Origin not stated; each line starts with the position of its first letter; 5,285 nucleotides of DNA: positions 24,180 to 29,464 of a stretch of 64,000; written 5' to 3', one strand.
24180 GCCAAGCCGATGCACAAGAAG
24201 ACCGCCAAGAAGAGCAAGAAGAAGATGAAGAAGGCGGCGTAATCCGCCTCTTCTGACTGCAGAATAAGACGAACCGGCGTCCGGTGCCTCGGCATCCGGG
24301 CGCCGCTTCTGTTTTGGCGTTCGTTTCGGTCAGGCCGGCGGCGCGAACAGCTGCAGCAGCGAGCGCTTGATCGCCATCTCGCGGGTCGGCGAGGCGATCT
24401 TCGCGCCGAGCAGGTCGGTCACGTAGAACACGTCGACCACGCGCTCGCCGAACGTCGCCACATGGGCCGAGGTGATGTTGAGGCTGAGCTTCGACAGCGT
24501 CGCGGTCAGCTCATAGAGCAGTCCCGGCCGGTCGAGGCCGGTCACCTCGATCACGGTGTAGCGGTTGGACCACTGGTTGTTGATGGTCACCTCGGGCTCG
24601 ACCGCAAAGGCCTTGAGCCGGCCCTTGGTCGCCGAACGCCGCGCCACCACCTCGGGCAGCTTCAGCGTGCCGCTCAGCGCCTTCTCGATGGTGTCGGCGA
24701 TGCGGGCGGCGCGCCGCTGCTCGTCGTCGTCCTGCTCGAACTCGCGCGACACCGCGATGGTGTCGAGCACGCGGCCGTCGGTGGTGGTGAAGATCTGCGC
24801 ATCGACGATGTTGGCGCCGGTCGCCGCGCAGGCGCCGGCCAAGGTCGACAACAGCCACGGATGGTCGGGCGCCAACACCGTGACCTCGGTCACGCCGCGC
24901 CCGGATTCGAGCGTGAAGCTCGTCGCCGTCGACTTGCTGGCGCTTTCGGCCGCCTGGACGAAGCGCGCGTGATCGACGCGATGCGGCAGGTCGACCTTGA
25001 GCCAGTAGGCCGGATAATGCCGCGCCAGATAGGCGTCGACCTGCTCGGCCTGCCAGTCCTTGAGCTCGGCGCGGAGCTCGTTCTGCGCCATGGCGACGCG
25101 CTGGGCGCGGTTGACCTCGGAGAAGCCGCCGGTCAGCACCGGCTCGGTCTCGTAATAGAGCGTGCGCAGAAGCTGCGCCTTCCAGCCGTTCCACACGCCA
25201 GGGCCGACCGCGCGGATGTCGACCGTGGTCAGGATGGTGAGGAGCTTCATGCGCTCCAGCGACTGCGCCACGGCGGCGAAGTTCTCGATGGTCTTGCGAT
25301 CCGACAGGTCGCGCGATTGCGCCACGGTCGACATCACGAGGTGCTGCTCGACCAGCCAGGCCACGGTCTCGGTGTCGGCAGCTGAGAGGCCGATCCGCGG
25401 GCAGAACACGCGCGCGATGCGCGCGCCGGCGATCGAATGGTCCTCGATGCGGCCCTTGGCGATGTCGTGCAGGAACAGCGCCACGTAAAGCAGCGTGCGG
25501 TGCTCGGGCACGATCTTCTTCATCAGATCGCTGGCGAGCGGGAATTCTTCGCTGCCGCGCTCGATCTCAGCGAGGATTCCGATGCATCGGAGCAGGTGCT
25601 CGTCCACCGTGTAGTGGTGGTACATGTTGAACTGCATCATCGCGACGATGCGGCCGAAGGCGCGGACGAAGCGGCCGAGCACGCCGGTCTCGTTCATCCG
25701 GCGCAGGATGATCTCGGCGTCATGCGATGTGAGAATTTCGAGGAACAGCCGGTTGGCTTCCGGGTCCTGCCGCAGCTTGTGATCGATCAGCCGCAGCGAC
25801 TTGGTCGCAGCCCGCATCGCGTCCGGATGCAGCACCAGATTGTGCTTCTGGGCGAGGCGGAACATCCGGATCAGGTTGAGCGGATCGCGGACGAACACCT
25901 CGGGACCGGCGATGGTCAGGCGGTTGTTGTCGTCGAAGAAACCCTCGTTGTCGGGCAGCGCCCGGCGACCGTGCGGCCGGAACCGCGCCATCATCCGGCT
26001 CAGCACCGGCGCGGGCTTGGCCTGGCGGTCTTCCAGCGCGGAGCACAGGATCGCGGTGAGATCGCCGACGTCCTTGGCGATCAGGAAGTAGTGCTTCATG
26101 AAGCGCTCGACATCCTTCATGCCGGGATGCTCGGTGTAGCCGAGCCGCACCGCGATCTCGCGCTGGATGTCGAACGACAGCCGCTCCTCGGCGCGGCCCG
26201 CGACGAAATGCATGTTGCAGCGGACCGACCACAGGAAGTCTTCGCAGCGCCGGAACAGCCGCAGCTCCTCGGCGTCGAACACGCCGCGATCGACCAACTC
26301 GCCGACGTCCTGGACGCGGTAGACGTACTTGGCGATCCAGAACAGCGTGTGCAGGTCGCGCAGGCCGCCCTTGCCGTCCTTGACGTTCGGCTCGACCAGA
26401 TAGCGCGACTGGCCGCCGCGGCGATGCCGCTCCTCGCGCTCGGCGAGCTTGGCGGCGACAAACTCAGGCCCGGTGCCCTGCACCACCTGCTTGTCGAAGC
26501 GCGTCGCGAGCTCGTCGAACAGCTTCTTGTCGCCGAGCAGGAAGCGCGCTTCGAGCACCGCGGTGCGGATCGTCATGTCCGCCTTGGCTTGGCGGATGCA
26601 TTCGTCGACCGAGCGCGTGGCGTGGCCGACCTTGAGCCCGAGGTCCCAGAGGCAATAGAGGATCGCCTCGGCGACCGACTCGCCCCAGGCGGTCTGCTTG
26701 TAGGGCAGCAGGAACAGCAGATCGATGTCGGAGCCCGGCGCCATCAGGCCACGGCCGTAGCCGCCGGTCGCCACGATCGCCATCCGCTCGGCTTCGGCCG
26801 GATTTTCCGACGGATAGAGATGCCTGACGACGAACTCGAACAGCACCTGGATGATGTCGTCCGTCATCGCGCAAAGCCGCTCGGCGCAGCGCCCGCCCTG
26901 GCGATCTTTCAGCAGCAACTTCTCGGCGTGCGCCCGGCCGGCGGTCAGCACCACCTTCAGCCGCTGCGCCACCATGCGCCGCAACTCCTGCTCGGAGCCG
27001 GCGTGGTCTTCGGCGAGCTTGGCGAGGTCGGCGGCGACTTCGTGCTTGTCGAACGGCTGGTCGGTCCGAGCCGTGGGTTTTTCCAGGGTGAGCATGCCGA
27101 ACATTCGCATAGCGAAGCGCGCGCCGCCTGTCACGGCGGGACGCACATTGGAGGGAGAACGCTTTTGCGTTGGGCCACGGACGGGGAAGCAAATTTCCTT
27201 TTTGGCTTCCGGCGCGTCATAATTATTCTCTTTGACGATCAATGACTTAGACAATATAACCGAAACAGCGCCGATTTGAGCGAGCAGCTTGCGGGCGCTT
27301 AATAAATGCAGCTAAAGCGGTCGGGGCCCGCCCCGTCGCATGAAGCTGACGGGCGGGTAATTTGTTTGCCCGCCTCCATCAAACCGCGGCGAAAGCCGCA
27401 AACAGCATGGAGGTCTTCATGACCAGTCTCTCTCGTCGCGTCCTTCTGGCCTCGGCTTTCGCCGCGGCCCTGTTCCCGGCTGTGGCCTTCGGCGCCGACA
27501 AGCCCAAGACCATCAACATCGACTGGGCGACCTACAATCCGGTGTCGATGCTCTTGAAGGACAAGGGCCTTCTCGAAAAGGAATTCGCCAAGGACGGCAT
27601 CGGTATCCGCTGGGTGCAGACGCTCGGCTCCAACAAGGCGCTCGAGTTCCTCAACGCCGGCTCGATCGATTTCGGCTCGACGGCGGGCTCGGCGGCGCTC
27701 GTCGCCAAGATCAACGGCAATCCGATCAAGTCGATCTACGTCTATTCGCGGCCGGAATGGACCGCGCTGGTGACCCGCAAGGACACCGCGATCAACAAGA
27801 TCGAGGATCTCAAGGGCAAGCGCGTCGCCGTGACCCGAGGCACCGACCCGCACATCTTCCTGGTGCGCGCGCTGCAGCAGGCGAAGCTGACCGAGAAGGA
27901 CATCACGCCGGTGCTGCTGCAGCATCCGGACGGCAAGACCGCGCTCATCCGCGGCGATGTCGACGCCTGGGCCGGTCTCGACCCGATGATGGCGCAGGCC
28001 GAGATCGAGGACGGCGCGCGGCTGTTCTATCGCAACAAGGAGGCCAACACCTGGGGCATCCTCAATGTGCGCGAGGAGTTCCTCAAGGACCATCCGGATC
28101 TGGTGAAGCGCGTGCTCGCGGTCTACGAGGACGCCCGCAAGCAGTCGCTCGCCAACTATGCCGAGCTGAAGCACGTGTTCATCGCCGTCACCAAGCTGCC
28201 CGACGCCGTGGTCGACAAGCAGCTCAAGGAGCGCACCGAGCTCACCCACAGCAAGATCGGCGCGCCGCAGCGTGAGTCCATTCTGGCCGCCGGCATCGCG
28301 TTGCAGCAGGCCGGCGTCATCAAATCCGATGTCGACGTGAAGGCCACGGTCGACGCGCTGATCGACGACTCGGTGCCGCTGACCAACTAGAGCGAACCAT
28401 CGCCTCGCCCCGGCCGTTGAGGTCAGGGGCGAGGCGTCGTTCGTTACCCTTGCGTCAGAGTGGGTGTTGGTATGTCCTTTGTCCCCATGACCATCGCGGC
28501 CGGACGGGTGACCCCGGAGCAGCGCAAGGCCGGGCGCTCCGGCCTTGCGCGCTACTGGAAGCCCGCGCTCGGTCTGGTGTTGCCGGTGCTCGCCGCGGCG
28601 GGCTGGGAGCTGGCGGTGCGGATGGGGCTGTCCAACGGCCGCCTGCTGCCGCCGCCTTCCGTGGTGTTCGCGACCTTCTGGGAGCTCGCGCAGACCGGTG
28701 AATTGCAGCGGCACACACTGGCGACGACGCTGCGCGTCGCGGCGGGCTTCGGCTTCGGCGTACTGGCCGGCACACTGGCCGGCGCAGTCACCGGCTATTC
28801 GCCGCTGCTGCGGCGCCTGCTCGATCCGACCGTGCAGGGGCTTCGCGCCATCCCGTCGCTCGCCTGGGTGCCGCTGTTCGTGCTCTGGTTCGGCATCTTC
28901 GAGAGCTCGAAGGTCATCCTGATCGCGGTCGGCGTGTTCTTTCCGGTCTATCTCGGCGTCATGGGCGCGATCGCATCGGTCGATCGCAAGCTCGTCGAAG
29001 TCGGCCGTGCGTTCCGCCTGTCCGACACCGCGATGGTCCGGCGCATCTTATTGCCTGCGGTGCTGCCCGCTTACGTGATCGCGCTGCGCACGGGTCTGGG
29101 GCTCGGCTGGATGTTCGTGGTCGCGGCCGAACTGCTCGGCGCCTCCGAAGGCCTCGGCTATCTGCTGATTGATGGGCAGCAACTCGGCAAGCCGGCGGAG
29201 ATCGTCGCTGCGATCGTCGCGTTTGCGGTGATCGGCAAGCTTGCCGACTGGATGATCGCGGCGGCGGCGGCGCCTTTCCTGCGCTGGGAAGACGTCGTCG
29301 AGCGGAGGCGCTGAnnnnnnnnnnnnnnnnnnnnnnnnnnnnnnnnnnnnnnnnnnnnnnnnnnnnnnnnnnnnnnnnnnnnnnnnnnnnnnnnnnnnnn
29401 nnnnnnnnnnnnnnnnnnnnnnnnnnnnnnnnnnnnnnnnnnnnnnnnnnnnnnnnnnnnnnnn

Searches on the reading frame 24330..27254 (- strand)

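Call 43: search_protein_families(library=pfam, proteins=[window:24330-27254:-], max_evalue=0.00001)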
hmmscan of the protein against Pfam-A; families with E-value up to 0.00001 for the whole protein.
window:24330-27254:- (974 aa): 5 families
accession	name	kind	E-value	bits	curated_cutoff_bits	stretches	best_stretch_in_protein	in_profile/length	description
PF08335.16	GlnD_UR_UTase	-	7.5e-46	156.1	21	1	265-403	2-140/141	GlnD PII-uridylyltransferase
PF01842.31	ACT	-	1.7e-16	60.1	27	1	900-948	1-51/66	ACT domain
PF01966.28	HD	-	9.4e-10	39.2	22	1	550-645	1-92/116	HD domain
PF13740.12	ACT_6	-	3e-07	30.7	23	0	900-940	3-43/76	ACT domain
PF13291.12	ACT_4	-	7.3e-06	27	27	0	901-934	8-41/80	ACT domain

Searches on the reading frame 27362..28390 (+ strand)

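Call 43: search_protein_families(library=pfam, proteins=[window:27362-28390:+], max_evalue=0.00001)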
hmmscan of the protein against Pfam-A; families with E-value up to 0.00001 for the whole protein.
window:27362-28390:+ (342 aa): 2 families
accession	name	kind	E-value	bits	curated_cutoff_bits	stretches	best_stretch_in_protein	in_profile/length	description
PF09084.16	NMT1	-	1.8e-22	80.7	20.5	1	75-264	16-211/216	NMT1/THI5 like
PF12974.12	Phosphonate-bd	-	2.2e-09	37.5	27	1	90-226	39-188/242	ABC transporter, phosphonate, periplasmic substrate-binding protein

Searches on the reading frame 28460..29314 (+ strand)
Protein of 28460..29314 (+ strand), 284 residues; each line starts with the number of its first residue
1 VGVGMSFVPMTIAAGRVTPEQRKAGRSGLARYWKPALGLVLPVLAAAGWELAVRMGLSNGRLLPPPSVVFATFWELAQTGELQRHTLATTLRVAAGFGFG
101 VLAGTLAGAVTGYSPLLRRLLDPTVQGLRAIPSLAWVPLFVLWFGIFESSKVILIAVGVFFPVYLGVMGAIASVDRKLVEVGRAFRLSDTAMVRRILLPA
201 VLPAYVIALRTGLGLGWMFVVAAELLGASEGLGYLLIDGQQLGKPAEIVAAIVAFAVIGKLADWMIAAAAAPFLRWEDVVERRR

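Call 43: search_protein_families(library=pfam, proteins=[window:28460-29314:+], max_evalue=0.00001)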
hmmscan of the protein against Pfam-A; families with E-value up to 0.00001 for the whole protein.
window:28460-29314:+ (284 aa): 1 family
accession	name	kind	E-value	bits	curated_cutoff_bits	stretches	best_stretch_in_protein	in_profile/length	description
PF00528.27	BPD_transp_1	-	1.4e-24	87.3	26.4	1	100-267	1-176/184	Binding-protein-dependent transport system inner membrane component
